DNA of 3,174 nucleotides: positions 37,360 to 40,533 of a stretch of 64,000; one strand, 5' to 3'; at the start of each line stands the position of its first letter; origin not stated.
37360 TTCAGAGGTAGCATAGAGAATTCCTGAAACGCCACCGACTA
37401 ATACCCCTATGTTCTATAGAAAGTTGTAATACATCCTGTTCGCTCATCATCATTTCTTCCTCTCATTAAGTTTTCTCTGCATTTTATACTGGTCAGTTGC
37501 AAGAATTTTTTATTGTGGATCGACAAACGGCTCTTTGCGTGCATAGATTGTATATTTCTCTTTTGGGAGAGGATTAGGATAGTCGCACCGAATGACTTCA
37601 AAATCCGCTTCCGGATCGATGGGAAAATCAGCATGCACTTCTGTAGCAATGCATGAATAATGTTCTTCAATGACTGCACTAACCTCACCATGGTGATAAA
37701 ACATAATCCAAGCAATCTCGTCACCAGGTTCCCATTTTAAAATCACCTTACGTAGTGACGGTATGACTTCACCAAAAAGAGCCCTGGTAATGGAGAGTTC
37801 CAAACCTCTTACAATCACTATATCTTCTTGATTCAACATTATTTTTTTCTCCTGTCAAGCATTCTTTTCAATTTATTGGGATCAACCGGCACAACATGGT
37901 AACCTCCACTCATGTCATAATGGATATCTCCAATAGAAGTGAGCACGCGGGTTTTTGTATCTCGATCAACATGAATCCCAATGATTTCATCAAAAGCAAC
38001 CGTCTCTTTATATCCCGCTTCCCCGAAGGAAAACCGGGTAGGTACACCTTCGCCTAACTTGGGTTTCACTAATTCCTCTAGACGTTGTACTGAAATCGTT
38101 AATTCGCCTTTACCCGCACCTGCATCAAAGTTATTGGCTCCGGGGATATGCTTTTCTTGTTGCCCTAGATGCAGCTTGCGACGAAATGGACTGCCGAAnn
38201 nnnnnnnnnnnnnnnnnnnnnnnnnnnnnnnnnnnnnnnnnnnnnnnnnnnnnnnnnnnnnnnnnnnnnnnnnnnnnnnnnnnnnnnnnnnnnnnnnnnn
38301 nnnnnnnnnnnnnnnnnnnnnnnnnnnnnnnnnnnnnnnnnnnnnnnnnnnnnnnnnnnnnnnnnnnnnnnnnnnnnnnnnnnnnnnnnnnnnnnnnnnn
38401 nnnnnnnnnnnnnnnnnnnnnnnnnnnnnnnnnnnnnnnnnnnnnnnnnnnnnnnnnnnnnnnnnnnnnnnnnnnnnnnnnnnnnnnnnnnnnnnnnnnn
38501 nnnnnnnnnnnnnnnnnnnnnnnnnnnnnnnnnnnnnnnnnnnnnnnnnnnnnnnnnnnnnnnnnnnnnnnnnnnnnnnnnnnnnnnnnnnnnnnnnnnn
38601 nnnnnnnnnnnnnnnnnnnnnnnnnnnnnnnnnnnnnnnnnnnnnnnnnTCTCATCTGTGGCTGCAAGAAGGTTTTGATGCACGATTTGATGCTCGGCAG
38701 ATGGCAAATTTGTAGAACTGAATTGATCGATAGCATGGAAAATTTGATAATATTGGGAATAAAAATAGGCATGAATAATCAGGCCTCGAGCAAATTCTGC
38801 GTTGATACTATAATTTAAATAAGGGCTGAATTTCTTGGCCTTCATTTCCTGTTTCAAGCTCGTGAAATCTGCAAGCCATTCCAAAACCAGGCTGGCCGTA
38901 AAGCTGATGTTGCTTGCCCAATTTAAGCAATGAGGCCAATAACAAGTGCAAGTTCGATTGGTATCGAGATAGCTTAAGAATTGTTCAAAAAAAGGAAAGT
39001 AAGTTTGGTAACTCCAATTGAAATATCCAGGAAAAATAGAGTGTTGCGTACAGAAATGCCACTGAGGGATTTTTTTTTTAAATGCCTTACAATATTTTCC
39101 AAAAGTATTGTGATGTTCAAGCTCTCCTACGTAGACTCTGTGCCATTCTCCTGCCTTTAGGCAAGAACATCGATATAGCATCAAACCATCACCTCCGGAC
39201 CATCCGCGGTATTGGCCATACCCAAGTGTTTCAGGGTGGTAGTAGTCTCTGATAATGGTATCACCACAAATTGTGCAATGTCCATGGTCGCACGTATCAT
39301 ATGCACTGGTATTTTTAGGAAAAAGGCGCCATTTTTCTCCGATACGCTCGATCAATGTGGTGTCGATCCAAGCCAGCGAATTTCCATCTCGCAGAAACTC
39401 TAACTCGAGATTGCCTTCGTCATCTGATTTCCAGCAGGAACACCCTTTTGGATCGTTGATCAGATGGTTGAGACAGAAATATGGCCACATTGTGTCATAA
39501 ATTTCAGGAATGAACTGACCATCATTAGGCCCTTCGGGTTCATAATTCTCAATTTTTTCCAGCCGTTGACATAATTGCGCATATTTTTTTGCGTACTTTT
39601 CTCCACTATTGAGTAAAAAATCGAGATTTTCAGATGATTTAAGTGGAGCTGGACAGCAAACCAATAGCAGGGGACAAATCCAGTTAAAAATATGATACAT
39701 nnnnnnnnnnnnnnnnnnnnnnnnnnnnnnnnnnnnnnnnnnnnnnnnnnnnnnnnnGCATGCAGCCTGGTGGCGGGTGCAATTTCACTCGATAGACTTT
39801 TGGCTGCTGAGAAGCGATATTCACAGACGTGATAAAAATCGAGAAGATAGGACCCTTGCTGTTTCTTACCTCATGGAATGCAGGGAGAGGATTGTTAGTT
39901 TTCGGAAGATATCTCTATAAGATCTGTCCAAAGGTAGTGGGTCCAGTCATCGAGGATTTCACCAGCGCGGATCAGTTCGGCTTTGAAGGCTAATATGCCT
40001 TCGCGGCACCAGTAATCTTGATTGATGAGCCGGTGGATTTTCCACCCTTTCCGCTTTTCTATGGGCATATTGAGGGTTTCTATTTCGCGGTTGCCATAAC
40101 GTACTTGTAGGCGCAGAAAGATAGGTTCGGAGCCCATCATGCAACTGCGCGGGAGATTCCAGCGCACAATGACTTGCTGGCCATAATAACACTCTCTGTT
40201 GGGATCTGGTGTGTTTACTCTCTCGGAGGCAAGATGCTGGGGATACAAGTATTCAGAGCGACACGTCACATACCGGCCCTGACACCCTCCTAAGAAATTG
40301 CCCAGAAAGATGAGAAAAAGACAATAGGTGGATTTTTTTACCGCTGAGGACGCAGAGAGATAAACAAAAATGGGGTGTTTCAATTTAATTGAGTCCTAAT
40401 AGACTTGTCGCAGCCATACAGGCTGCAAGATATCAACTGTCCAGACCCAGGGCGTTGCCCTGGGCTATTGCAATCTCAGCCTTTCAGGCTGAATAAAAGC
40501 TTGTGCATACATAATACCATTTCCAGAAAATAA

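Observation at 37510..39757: Polymorphic-toxin-like module (toxin-50-like C-terminal domain plus overlapping immunity-sized gene) beside an IS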

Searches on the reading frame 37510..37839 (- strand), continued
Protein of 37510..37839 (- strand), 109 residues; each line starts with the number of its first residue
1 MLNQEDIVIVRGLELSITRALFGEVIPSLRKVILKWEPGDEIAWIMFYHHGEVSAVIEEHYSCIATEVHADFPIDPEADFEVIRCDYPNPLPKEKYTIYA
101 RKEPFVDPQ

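Call 40: fold_search(model_id=the predicted structure, library=pdb)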
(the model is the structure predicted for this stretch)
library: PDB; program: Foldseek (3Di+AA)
matches with E <= 10: 1253; with E <= 0.001: 1
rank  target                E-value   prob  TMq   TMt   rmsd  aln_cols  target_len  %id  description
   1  8hhj_A                4.2e-06  1.00  0.68  0.74   2.7        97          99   23  Crystal structure of the MafB2-CTMGI-2B16B6/MafI2MGI-2B16B6 complex (released 2023-11-15)
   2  6hao                  1.6e-02  0.99  0.47  0.53   4.4        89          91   13  MamM CTD H264E - Cadmium form 2 (released 2019-08-21)
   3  7y5g_A                1.7e-02  0.90  0.40  0.18   6.0        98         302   12  Cryo-EM structure of a eukaryotic ZnT8 in the presence of zinc (released 2022-12-14)
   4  6gp6_B                1.9e-02  0.99  0.46  0.53   4.5        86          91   13  MamM CTD - Copper form (released 2019-06-19)
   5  5d6j_A                1.9e-02  0.85  0.34  0.08   6.4        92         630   13  Crystal structure of a mycobacterial protein (released 2016-03-02)
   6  3fuy_B                2.0e-02  0.94  0.42  0.31   6.1       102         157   13  Structure from the mobile metagenome of Cole Harbour Salt Marsh: Integron Cassette Protein HFX_CASS1 (released 2009-02-24)
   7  7ae2_B                2.3e-02  0.90  0.38  0.31   4.7        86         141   16  Crystal structure of HEPN(H107A-Y109F) toxin in complex with MNT antitoxin (released 2020-12-30)
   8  9jxc_B                2.3e-02  0.72  0.33  0.28   6.9        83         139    7  Crystal Structure of AbOhr-R15C (released 2024-11-06)
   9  2rff                  2.5e-02  0.97  0.45  0.44   3.9        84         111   14  Crystal structure of a putative nucleotidyltransferase (NP_343093.1) from Sulfolobus solfataricus at 1.40 A resolution (released 2007-10-16)
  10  8t6e_A                2.5e-02  0.97  0.48  0.36   4.8       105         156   11  Crystal structure of T33-28.3: Deep-learning sequence design of co-assembling tetrahedron protein nanoparticles (released 2024-04-24)
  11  9h3g_AA               2.5e-02  0.92  0.42  0.25   5.3        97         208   14  Structure of the Arabidopsis thaliana 80S ribosome in complex with P- and E-site tRNAs and mRNA (released 2026-02-04)
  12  8f6j_A                2.5e-02  0.84  0.36  0.18   4.9        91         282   12  Cryo-EM structure of a Zinc-loaded D287A mutant of the YiiP-Fab complex (released 2023-02-08)
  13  6v39_c                2.6e-02  0.99  0.58  0.33   3.1        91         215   12  Cryo-EM structure of the Acinetobacter baumannii Ribosome: 70S with P-site tRNA (released 2020-02-05)
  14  2flt                  2.6e-02  0.94  0.45  0.42   9.0       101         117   13  The X-ray structure of the cis-3-chloroacrylic acid dehalogenase cis-CaaD inactivated with (R)-Oxirane-2-carboxylate (released 2006-11-21)
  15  3byp_A                2.6e-02  0.91  0.40  0.49   5.0        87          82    8  Mode of Action of a Putative Zinc Transporter CzrB (released 2008-09-23)
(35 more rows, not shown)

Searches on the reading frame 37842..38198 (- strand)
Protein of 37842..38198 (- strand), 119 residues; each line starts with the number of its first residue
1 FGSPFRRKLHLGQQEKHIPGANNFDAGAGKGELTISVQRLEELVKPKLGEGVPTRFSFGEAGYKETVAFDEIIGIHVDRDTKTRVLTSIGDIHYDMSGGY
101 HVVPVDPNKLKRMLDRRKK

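Call 5: search_protein_families(library=pfam, proteins=[window:37842-38198:-], max_evalue=1)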
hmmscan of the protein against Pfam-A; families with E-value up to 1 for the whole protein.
seq(119 aa): 3 families
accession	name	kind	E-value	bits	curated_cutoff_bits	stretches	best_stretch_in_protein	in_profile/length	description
PF15542.11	Ntox50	-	1.6e-16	61.3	22.2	1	10-104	2-92/92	Bacterial toxin 50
PF22319.1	DUF6972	-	0.012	16.2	27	1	67-104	64-100/105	Domain of unknown function (DUF6972)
PF14492.12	EFG_III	-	0.057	13.9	27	1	70-96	32-58/75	Elongation Factor G, domain III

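Call 6: search_protein_families(library=ncbifam, proteins=[window:37842-38198:-], max_evalue=1)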
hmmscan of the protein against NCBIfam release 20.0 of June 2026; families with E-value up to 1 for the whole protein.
seq(119 aa): 0 families

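Call 7: find_homologous_proteins(query=window:37842-38198:-)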
Query seq(119 aa) (119 aa): 2 proteins with E <= 0.001 among 5 candidates.
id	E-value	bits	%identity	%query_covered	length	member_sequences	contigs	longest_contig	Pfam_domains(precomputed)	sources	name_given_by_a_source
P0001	8.4e-43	163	99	64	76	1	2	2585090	PF15542.12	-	-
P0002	3.2e-16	77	78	42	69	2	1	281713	-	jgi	-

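Call 9: search_solved_structures(query=window:37842-38198:-, max_evalue=10, show_alignments=2)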
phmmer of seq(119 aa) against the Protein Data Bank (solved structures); distinct sequences matched with E-value up to 10: 3.
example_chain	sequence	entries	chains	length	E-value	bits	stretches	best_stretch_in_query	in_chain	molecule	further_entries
9p1i_c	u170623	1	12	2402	1.1e-05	28.8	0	76-109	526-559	VopV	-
9v8i_B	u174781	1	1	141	0.0003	24.2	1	6-104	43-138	YxiDCTD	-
8hhj_B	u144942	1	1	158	0.00044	23.7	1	7-113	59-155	MafB2 toxin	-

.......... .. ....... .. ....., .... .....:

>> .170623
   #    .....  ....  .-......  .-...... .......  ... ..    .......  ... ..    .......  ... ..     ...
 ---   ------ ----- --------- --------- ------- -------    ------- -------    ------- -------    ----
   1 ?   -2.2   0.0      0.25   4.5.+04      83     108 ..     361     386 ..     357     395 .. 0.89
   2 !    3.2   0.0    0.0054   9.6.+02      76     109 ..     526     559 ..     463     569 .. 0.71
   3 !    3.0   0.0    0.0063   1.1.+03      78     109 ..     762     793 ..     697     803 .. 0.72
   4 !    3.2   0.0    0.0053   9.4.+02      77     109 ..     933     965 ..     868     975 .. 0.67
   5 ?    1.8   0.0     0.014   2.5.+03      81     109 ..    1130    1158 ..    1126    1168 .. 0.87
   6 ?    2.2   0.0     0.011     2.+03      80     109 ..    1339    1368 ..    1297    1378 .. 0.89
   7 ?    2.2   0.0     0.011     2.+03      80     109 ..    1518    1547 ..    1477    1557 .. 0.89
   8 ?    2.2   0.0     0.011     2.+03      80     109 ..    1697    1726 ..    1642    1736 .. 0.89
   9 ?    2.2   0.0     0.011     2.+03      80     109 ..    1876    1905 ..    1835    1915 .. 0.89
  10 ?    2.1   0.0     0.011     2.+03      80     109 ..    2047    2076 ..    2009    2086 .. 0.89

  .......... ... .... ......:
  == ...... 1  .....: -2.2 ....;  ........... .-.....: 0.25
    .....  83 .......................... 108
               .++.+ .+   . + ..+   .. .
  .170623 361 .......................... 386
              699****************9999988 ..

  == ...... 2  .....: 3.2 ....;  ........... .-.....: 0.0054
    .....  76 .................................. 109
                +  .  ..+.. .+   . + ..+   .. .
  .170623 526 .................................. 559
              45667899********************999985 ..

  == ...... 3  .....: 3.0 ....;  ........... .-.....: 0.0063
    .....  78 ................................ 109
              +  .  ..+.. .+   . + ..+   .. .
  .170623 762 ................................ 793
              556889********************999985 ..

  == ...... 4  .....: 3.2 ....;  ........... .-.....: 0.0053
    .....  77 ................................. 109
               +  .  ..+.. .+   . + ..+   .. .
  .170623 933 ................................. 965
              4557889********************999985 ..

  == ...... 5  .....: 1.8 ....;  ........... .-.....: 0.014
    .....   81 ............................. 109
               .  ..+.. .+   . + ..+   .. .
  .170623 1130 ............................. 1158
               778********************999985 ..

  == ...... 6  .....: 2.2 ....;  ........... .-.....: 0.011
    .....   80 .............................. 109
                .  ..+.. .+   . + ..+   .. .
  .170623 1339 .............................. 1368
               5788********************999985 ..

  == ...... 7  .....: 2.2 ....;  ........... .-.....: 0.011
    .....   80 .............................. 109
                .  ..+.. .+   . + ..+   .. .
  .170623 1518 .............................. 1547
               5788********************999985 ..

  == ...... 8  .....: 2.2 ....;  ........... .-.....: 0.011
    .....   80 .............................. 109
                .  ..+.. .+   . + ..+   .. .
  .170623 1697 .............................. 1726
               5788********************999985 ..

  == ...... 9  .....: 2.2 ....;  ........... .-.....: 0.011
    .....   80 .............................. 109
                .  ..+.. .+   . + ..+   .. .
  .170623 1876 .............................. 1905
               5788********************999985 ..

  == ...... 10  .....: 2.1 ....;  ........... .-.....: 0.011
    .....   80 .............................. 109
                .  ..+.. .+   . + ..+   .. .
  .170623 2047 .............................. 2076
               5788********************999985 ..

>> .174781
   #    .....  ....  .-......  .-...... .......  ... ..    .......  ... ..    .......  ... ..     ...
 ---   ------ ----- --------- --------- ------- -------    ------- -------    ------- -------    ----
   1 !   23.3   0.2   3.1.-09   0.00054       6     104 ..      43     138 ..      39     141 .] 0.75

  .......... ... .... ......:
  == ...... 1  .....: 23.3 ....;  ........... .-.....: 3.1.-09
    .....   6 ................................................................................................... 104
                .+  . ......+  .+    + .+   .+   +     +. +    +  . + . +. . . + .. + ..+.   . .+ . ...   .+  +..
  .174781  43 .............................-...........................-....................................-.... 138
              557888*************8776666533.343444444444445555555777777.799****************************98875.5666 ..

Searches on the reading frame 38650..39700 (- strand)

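Call 93: search_protein_representatives(protein=window:38650-39700:-)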
Query: 350 residues. Proteins with E-value up to 0.001 (for the whole library): 82; up to 1e-10: 28; up to 1e-30: 7. The best 82 are listed.
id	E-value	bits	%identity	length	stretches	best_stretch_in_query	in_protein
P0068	4.6e-133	460.4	99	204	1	1-189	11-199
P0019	1.0e-88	314.4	50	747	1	11-345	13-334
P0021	1.6e-75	271.0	45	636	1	37-349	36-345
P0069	1.5e-40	155.8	37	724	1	63-350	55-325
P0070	7.1e-40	153.7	32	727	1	60-343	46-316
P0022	2.2e-39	152.0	35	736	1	62-345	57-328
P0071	9.3e-37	143.4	43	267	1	64-268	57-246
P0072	2.0e-29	119.2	33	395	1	55-345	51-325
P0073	6.3e-28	114.3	34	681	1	64-335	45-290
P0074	7.4e-28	114.1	35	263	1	57-266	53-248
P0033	1.8e-23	99.6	31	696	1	61-331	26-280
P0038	5.0e-21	91.6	38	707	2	213-330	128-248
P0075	1.2e-20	90.4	32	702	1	62-331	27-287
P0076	2.0e-20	89.7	27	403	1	61-336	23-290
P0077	2.0e-20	89.6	32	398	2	63-300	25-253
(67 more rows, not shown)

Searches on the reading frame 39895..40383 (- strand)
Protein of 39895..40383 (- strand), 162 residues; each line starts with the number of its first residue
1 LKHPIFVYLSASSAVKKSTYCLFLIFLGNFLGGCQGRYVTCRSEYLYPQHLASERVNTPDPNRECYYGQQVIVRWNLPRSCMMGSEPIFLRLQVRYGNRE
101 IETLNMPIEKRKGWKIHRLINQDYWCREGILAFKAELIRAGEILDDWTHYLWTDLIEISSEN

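Call 5: search_protein_families(library=pfam, proteins=[window:39895-40383:-], max_evalue=1)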
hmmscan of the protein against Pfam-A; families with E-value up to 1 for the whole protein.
window:39895-40383:- (162 aa): 1 family
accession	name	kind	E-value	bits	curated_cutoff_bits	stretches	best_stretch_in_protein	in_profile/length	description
PF02402.22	Lysis_col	-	0.16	12.3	27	1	17-39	3-27/49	Lysis protein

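Call 6: search_protein_families(library=ncbifam, proteins=[window:39895-40383:-], max_evalue=1)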
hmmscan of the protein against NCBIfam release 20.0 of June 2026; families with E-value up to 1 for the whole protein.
window:39895-40383:- (162 aa): 0 families
